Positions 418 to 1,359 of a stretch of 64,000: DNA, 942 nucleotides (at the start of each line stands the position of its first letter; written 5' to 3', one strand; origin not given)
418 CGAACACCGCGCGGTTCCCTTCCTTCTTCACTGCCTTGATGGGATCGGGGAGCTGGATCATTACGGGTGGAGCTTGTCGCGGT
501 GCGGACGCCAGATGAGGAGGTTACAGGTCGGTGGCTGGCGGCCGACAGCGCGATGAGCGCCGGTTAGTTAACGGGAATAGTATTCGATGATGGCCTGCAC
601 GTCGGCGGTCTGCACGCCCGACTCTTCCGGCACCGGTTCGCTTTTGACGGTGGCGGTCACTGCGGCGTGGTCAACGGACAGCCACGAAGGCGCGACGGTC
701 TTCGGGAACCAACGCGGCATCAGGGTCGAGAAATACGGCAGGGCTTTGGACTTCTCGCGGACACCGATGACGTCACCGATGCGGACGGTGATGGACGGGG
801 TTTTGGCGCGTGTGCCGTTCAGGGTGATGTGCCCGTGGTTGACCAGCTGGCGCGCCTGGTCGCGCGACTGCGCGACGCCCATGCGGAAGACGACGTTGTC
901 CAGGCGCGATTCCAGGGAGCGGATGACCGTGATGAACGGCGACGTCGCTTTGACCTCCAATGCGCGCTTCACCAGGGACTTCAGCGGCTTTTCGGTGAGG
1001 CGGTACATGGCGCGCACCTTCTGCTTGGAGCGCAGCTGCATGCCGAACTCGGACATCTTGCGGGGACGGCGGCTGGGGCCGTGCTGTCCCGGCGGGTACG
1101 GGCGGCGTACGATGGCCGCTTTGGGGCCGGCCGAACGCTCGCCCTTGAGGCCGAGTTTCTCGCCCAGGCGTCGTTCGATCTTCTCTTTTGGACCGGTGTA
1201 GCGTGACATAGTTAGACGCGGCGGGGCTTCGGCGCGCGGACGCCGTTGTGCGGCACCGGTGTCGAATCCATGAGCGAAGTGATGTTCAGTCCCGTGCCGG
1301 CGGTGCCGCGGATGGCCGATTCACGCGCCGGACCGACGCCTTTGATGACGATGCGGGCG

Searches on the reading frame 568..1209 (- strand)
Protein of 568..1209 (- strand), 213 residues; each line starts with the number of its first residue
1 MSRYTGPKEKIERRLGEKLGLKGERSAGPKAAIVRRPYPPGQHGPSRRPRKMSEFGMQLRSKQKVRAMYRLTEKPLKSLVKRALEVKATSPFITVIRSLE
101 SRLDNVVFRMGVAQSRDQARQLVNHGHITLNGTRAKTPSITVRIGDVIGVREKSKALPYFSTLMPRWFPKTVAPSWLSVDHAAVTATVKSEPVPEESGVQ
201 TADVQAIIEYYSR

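Call 19: search_protein_families(library=pfam, proteins=[window:568-1209:-], max_evalue=0.00001)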
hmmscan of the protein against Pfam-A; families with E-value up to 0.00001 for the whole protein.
window:568-1209:- (213 aa): 2 families
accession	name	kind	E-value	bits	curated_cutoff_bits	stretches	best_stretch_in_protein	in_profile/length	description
PF00163.24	Ribosomal_S4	-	4.5e-20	72.6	23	1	3-86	1-82/95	Ribosomal protein S4/S9 N-terminal domain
PF01479.30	S4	-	1.4e-17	63.5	22.8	1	102-148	2-48/48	S4 domain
